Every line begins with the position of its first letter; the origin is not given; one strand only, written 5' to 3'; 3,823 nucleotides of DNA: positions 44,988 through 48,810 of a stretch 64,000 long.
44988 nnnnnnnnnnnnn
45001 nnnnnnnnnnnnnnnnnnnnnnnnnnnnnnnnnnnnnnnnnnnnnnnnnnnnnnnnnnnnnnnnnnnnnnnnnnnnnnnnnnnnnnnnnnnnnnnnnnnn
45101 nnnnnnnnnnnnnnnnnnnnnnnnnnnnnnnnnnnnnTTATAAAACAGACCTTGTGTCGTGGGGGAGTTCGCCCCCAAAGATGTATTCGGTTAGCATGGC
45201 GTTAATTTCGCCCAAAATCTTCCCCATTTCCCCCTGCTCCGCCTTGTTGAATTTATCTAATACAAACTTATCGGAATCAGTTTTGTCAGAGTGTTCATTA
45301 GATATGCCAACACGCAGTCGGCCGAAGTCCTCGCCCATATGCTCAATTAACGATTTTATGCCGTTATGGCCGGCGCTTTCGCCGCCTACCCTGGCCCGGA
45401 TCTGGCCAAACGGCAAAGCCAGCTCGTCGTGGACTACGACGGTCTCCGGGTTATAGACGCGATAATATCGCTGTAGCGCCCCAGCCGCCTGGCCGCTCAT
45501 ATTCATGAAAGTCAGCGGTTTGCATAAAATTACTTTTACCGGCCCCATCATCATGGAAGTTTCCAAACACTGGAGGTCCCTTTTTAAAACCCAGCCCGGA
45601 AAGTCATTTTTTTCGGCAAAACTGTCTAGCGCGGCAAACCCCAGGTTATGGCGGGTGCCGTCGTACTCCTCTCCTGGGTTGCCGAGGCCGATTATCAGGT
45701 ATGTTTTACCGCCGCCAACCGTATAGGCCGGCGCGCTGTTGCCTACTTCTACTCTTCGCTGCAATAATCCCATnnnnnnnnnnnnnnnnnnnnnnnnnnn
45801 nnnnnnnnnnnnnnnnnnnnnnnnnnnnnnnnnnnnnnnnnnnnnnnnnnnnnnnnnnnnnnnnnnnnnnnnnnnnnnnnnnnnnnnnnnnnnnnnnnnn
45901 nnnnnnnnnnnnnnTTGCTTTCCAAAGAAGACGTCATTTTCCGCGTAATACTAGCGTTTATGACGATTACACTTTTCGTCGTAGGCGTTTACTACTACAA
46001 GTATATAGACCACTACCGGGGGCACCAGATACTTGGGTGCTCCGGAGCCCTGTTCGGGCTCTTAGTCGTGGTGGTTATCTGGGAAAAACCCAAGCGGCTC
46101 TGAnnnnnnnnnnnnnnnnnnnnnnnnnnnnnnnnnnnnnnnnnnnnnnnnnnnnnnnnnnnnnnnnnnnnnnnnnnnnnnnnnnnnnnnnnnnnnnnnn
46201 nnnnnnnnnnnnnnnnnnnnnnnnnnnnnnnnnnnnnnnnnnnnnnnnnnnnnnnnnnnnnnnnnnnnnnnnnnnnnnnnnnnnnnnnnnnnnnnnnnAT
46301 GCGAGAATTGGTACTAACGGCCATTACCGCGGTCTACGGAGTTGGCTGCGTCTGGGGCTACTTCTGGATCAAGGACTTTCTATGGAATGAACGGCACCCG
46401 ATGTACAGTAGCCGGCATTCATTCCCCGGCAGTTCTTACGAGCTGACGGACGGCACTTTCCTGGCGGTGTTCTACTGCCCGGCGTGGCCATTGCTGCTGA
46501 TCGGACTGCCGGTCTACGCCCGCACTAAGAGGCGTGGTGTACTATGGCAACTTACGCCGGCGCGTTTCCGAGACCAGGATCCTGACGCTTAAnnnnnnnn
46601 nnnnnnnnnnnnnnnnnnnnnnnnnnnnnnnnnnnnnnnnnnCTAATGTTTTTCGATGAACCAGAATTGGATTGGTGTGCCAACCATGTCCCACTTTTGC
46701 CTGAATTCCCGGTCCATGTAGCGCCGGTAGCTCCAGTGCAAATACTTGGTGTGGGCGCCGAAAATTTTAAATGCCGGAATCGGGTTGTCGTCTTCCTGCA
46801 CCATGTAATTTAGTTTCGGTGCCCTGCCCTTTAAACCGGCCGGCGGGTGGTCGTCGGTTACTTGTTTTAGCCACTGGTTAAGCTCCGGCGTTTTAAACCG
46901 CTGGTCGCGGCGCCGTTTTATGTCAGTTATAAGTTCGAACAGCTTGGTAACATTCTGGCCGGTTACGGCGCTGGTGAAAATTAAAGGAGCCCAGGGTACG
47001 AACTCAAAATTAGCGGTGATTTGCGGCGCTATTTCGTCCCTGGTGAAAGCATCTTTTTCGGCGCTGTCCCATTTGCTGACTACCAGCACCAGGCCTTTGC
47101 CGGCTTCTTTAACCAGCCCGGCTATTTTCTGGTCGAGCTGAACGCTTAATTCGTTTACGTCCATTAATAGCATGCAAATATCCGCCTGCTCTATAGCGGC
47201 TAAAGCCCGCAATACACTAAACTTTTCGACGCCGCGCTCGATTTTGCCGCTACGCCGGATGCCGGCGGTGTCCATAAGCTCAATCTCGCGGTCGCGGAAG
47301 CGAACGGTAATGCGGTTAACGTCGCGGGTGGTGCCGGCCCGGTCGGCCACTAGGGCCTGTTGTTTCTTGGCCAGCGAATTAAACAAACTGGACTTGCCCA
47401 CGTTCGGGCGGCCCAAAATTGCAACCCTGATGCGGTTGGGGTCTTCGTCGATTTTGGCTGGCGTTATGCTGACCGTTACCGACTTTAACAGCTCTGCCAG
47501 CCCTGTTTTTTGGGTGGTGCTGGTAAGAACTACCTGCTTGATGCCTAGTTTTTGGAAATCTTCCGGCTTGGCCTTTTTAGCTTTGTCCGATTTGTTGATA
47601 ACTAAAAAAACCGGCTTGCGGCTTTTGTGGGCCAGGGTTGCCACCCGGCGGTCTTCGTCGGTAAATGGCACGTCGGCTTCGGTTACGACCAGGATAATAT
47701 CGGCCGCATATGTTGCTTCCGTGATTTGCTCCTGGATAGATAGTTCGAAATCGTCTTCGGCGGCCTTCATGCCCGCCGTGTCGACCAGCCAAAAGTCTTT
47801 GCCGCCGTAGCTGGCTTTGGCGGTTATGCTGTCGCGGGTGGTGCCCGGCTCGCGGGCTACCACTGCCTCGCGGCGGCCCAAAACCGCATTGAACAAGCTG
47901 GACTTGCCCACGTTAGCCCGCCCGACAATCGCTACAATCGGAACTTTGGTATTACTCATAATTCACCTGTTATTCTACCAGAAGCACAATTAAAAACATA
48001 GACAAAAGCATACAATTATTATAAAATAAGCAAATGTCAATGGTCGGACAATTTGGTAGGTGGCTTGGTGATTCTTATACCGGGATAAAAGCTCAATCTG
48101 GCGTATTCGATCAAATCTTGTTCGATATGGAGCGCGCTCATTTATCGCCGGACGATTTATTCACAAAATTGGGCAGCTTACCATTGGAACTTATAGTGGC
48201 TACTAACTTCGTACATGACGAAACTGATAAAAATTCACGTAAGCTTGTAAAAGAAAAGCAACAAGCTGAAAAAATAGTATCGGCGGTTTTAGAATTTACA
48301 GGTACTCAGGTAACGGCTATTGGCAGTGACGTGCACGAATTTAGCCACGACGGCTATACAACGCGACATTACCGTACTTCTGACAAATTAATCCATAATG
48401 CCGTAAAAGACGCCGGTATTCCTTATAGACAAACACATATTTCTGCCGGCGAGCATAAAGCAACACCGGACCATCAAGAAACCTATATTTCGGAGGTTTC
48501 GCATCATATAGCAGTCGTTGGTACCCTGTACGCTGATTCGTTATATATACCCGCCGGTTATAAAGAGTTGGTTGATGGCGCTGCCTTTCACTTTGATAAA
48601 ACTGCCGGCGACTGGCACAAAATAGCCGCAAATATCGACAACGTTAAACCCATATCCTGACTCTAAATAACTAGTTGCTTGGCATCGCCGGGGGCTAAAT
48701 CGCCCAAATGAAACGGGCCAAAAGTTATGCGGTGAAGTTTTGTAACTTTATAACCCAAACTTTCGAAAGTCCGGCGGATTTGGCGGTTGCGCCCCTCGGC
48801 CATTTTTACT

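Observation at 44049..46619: Array of five individually insulated mini-genes (four 2-TM peptides and one Arg-rich peptide) flanking pth: candidate uncharacterised small-protein system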

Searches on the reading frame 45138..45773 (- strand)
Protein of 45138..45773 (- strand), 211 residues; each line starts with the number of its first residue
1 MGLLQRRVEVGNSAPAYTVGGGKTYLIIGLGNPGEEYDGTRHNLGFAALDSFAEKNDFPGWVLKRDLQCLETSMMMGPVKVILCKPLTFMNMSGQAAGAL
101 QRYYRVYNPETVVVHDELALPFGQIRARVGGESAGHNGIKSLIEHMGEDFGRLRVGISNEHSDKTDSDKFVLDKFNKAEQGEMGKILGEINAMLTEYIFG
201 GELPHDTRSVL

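Call 7: search_protein_families(library=pfam, proteins=[window:45138-45773:-], max_evalue=1)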
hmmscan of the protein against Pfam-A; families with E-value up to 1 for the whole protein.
window:45138-45773:- (211 aa): 1 family
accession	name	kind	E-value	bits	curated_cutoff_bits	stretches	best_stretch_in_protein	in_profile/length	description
PF01195.25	Pept_tRNA_hydro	-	2e-51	174.9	27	1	26-198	1-171/183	Peptidyl-tRNA hydrolase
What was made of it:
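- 45138..45773 (-): pth (peptidyl-tRNA hydrolase), a core gene that separates the two slots. Context only. Call 7 (PF01195, E 2e-51).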

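Call 9: find_encoding_contigs(protein=window:45138-45773:-, flank=6000, max_places=10)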
Protein window:45138-45773:- (211 aa): 4 contigs read that carry it; 4 places shown.
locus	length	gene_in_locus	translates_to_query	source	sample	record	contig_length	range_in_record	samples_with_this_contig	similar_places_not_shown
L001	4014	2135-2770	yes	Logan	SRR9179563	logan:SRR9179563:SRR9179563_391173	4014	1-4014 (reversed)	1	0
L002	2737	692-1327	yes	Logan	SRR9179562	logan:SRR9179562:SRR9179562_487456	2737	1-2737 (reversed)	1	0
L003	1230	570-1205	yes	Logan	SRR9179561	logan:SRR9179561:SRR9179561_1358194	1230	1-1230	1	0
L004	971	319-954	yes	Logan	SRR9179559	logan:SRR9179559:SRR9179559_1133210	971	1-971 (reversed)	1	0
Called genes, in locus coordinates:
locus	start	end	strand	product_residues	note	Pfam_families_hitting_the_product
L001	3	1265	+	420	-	?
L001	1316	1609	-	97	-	-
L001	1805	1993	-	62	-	-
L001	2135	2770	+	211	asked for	PF01195:Pept_tRNA_hydro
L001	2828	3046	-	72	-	-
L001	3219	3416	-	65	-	-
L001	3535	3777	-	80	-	-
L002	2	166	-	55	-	?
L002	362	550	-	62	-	-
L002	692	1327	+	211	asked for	PF01195:Pept_tRNA_hydro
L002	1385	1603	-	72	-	-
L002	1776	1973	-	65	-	-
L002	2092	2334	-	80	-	-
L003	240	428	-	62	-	-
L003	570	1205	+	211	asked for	PF01195:Pept_tRNA_hydro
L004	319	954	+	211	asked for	PF01195:Pept_tRNA_hydro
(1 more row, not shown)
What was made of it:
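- Checked: Gene callers of public assemblies call the same five products of 80, 65, 72, 62 and 97 aa (call 9).
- Public gene callers call the same ORFs (call 9).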

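Call 25: find_related_loci(query=window:45138-45773:-, collection=metagenome_contigs, flank=4000)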
Query window:45138-45773:- (211 aa) in metagenome_contigs; peptide patterns used: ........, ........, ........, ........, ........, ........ (x = any residue, [..] = any of these).
188 stretches matched a pattern; 12 encode a relative of the query (tblastn E <= 1e-3); 12 distinct loci.
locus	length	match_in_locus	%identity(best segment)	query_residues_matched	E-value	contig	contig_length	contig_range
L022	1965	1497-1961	61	1-155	5e-67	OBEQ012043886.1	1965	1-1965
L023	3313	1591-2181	52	1-196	7e-65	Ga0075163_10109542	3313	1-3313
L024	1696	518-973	44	24-180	4e-32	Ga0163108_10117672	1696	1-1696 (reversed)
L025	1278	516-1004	41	25-189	1e-32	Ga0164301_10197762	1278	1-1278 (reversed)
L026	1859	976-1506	38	21-200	1e-31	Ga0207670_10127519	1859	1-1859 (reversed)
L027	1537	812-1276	40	24-180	1e-31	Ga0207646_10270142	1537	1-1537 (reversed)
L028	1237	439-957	39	25-200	2e-31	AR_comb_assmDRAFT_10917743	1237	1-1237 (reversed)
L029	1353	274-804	40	25-204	2e-30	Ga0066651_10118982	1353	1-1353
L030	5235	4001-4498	38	22-189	8e-30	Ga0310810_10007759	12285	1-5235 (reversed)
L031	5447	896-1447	36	26-209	2e-28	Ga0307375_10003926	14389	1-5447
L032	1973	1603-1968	42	24-147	5e-26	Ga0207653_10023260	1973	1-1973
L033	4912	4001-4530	39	21-200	3e-25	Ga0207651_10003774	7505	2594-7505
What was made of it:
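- Tried and rejected: The metagenome scan with Pth found no relative closer than 61% identity (call 25).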

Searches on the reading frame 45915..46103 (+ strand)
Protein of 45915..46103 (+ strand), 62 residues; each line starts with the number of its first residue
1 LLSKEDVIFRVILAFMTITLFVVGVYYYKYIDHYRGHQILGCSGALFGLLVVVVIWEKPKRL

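Call 7: search_protein_families(library=pfam, proteins=[window:45915-46103:+], max_evalue=1)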
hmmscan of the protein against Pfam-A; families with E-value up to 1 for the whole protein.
window:45915-46103:+ (62 aa): 2 families
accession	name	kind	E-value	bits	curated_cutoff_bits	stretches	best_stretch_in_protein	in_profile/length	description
PF01694.28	Rhomboid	-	0.002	18.8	22.6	1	12-57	42-86/143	Rhomboid domain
PF09813.14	Coa3_cc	-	0.032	14.3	27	1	10-28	13-31/48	Cytochrome c oxidase assembly factor 3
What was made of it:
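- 45915..46103 (+): m4: 62-aa ORF (TTG start, AAGGAG SD) encoding a 2-TM protein. TM2 carries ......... Sub-threshold Rhomboid hit in call 7.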

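Call 40: find_related_loci(query=window:45915-46100:+, collection=viral_contigs, flank=3000)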
Query seq(62 aa) (62 aa) in viral_contigs; peptide patterns used: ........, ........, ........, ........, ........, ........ (x = any residue, [..] = any of these).
7 stretches matched a pattern; 2 encode a relative of the query (tblastn E <= 1e-3); 2 distinct loci.
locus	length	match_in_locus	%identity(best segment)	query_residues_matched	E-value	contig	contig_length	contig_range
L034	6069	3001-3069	50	39-62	1e-4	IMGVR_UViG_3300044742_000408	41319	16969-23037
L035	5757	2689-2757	50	39-62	1e-4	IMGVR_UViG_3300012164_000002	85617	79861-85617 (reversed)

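Call 42: find_homologous_proteins(query=window:45915-46100:+, max_evalue=10)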
Query seq(62 aa) (62 aa): 1 proteins with E <= 10 among 1 candidates.
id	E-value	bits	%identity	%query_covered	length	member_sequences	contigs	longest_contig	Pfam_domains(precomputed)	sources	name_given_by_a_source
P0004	1.5e-33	131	100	100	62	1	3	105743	-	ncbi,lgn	-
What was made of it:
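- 45915..46103 (+): No homologue found (call 42).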

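Call 45: search_protein_families(library=phrogs, proteins=[window:45915-46103:+], max_evalue=1)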
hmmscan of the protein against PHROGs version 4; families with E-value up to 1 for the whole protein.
window:45915-46103:+ (62 aa): 3 families
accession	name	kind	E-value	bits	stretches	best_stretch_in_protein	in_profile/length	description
phrog_19512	-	unknown function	0.078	13.8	0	45-60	19-35/35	-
phrog_16931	-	unknown function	0.11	12.9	1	24-55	122-154/217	-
phrog_26496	-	unknown function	0.11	12.6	1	5-57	17-70/350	-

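Call 46: search_protein_families(library=padloc, proteins=[window:45915-46103:+], max_evalue=1)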
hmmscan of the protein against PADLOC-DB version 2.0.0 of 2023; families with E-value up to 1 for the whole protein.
window:45915-46103:+ (62 aa): 0 families

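Call 47: search_protein_families(library=ncbifam, proteins=[window:45915-46103:+], max_evalue=1)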
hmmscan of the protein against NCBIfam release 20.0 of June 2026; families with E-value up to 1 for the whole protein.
window:45915-46103:+ (62 aa): 4 families
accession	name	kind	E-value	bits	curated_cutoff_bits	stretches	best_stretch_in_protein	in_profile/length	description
TIGR03902.1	rhom_GG_sort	equivalog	0.01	15.8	84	1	11-57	57-98/154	rhombosortase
NF045553.1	AquGlycerPorinGla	equivalog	0.019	14.2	400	1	14-56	70-109/290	aquaglyceroporin Gla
TIGR00906.1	2A0303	subfamily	0.035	12.5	681.7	1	11-60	493-543/602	cationic amino acid transport permease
NF049924.1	PTSGlctlSorbSrlE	equivalog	0.045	12.7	400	1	6-56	183-233/330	PTS glucitol/sorbitol transporter subunit IIB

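Call 76: search_solved_structures(query=window:45915-46100:+, max_evalue=10, show_alignments=2)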
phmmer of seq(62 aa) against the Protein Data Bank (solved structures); distinct sequences matched with E-value up to 10: 1.
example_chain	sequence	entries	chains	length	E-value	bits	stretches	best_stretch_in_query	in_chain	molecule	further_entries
8z82_H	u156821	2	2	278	1.4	12.9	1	33-56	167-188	Photosynthetic reaction centre, H-chain | Photosynthetic reaction center H subunit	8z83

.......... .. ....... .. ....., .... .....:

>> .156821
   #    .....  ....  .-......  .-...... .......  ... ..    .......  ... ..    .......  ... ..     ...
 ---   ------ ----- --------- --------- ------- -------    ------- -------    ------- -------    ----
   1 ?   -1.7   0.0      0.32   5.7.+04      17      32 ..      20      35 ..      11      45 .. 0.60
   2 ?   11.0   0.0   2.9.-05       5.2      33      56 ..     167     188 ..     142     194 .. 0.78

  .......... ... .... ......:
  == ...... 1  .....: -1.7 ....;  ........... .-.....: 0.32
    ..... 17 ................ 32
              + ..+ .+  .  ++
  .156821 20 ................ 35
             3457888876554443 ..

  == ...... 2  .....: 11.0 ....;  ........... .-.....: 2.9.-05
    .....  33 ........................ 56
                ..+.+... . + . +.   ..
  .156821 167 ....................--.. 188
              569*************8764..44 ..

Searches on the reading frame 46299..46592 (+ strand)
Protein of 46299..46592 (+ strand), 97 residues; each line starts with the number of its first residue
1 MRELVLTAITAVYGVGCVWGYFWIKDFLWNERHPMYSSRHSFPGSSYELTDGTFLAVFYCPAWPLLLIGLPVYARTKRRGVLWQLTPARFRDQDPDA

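Call 7: search_protein_families(library=pfam, proteins=[window:46299-46592:+], max_evalue=1)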
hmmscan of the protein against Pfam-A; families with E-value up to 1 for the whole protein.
window:46299-46592:+ (97 aa): 0 families

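Call 32: search_protein_representatives(protein=window:46299-46592:+)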
Query: 97 residues. Proteins with E-value up to 0.001 (for the whole library): 2; up to 1e-10: 2; up to 1e-30: 1. The best 2 are listed.
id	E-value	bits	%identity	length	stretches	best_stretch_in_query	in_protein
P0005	9.5e-64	228.8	100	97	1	1-97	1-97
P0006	6.5e-29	116.7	41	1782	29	16-43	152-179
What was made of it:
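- Tried and rejected: m5 against 1.84 billion representatives (call 32).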

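Call 41: find_related_loci(query=window:46299-46589:+, collection=viral_contigs, flank=3000)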
Query seq(97 aa) (97 aa) in viral_contigs; peptide patterns used: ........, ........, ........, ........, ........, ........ (x = any residue, [..] = any of these).
7 stretches matched a pattern, but none encodes a relative of the query by tblastn (E <= 1e-3).

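Call 45: search_protein_families(library=phrogs, proteins=[window:46299-46592:+], max_evalue=1)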
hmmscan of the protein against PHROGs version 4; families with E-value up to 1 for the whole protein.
window:46299-46592:+ (97 aa): 1 family
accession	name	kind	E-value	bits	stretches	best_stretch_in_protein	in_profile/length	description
phrog_7742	-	unknown function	0.27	12.7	1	6-66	7-63/92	-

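Call 46: search_protein_families(library=padloc, proteins=[window:46299-46592:+], max_evalue=1)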
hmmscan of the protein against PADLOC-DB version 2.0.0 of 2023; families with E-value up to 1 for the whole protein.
window:46299-46592:+ (97 aa): 0 families

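Call 47: search_protein_families(library=ncbifam, proteins=[window:46299-46592:+], max_evalue=1)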
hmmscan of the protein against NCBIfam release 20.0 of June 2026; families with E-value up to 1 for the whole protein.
window:46299-46592:+ (97 aa): 0 families

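Call 82: predict_structure(protein=window:46299-46592:+)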
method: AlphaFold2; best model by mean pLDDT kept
length: 97 residues; sequences in the alignment: 1
mean_pLDDT: 60.4   pTM: 0.36
mean pLDDT of the five models: 60.4, 57.5, 56.6, 55.5, 33.4
residues with pLDDT >= 90: 0; 70-90: 23; 50-70: 58; < 50: 16
segments of 3 or more residues with pLDDT < 50: 33-38, 81-83
pLDDT, mean of each block of 10 residues (from residue 1): 71 78 70 48 49 61 64 56 51 54
secondary structure, 60 per line:
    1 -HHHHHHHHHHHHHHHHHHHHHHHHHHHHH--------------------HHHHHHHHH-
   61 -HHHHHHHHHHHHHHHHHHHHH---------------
elements in order: H2-30 H51-59 H62-82

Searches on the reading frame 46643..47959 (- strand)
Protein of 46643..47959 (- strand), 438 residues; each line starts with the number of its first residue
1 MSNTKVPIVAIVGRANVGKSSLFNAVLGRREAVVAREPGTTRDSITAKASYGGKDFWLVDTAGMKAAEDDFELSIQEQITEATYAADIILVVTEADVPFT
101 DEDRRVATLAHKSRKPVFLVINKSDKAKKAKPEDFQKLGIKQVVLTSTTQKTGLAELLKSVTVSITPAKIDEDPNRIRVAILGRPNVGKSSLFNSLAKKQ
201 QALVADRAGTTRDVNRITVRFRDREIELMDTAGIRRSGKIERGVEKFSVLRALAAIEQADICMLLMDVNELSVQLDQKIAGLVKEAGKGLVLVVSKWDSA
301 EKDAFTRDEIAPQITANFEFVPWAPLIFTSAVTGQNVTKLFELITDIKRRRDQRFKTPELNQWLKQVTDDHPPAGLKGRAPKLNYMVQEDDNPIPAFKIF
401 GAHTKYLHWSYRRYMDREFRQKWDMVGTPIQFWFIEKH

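Call 10: find_related_loci(query=window:46643-47959:-, collection=genome_contigs, flank=6000)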
Query window:46643-47959:- (438 aa) in genome_contigs; peptide patterns used: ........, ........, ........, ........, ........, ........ (x = any residue, [..] = any of these).
93 stretches matched a pattern; 17 encode a relative of the query (tblastn E <= 1e-3); 17 distinct loci.
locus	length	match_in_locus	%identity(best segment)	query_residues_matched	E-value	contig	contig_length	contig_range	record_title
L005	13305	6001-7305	71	3-438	0e+0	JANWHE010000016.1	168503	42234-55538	MAG: Candidatus Saccharimonadales bacterium isolate CRAIB_MAG7 c_000000056875, whole genome shotgun sequence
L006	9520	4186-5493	69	3-438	0e+0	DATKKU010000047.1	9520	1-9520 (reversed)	MAG TPA_asm: Candidatus Binatia bacterium isolate SMAG_U14666 k141_3117178, whole genome shotgun sequence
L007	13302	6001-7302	71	3-437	0e+0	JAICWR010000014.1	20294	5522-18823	MAG: Candidatus Saccharibacteria bacterium isolate LS_FP_2_bin.57 k141_2099845_length_20294_cov_12.2349, whole genome sh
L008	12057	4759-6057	71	5-438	0e+0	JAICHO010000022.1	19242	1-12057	MAG: Candidatus Saccharibacteria bacterium isolate GZL_FP_2_bin.7 k141_3391507_length_19242_cov_9.9981, whole genome sho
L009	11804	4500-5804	68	3-438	0e+0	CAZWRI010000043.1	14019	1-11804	MAG TPA_asm: uncultured Candidatus Saccharibacteria bacterium isolate binchicken_co84_531 genome assembly, contig: k141_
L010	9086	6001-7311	70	1-438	0e+0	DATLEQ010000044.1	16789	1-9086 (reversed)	MAG TPA_asm: Candidatus Limnocylindrales bacterium isolate SMAG_U14380 k141_476332, whole genome shotgun sequence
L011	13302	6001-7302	69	5-438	0e+0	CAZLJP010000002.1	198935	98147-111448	MAG TPA_asm: uncultured Candidatus Saccharibacteria bacterium isolate SRP193066_co1_131 genome assembly, contig: NODE_96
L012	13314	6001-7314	69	1-438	0e+0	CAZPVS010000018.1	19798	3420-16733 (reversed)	MAG TPA_asm: uncultured Candidatus Saccharibacteria bacterium isolate SRP329715_co1_113 genome assembly, contig: NODE_40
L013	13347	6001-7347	68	3-437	0e+0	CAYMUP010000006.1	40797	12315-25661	MAG TPA_asm: uncultured Candidatus Saccharibacteria bacterium isolate SRP286056_co1_462 genome assembly, contig: NODE_97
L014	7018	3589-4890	69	5-437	0e+0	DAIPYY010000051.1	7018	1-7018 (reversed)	MAG TPA_asm: Candidatus Saccharibacteria bacterium isolate CTOTU7647 NODE_16730_length_7018_cov_5.133994, whole genome s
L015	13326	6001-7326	66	1-438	0e+0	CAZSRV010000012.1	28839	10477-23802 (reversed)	MAG TPA_asm: uncultured Candidatus Saccharibacteria bacterium isolate binchicken_co242_26 genome assembly, contig: NODE_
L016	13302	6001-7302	68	5-438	0e+0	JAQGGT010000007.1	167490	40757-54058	MAG: Candidatus Saccharibacteria bacterium isolate RYN_414 scaffold_4123009, whole genome shotgun sequence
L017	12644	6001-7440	61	1-437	0e+0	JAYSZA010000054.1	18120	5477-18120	MAG: Candidatus Saccharibacteria bacterium isolate GFS_13516 GFS_13516_53, whole genome shotgun sequence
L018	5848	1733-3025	59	3-434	3e-172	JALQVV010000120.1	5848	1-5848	MAG: Candidatus Saccharimonadia bacterium isolate FCJ.42 FCJ_435199, whole genome shotgun sequence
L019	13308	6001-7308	59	5-434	8e-161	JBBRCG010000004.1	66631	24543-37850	MAG: Candidatus Saccharimonadales bacterium isolate Co_metawrap_2390 Cmw_2390_k141_3692748_length_66631_cov_10.4391, who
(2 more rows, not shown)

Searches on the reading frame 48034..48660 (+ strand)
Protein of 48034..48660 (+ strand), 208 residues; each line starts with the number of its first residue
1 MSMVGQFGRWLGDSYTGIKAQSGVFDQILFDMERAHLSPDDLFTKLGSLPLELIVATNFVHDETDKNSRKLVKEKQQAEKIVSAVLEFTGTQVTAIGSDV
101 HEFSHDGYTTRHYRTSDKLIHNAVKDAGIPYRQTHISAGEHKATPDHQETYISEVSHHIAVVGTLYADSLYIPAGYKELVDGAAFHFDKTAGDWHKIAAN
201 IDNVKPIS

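Call 7: search_protein_families(library=pfam, proteins=[window:48034-48660:+], max_evalue=1)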
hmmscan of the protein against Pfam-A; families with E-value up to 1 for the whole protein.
window:48034-48660:+ (208 aa): 1 family
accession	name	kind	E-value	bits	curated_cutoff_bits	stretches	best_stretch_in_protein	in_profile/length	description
PF09093.17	Lyase_catalyt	-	0.017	14.8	25.1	1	73-128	112-167/359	Lyase, catalytic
